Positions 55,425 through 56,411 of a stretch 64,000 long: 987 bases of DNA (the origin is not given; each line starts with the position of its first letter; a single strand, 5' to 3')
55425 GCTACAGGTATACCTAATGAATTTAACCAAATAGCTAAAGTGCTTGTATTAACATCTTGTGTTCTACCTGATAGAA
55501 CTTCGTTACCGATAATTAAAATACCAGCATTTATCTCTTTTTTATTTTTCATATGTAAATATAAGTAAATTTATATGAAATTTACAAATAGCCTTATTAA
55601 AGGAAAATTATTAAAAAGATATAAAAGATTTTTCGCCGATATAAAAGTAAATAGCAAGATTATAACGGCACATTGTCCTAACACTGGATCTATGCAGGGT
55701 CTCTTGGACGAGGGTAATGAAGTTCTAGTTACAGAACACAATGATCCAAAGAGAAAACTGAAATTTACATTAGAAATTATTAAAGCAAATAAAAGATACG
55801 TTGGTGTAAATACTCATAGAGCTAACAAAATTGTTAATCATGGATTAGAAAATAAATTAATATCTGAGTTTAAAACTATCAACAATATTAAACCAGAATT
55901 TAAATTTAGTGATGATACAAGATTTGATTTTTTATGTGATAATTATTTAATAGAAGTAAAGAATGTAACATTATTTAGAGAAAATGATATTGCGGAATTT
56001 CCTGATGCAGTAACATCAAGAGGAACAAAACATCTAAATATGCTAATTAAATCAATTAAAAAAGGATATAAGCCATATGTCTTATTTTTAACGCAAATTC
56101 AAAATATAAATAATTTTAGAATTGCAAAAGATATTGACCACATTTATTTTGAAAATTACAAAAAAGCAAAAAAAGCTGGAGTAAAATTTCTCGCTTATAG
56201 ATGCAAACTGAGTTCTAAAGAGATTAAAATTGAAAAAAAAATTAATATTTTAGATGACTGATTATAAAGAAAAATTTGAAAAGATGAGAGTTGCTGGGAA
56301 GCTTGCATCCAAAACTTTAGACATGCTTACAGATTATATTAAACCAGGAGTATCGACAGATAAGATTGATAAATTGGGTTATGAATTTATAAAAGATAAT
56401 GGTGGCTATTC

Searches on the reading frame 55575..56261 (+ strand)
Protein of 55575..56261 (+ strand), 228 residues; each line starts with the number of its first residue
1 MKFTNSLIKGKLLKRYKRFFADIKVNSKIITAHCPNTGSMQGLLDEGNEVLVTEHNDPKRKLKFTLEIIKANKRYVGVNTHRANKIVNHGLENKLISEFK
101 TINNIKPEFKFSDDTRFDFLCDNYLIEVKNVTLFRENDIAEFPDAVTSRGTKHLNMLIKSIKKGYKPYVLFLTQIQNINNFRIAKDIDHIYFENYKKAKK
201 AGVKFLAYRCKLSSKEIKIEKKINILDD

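Call 49: search_protein_families(library=pfam, proteins=[window:55575-56261:+], max_evalue=0.001)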
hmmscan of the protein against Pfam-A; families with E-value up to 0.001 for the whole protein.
window:55575-56261:+ (228 aa): 2 families
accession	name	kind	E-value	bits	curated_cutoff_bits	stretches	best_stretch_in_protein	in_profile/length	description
PF03749.19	SfsA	-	1e-41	142.4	22.8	1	82-215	2-137/138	Sugar fermentation stimulation protein RE domain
PF17746.7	SfsA_N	-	3.8e-23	81.8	25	1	13-78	1-63/63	SfsA N-terminal OB domain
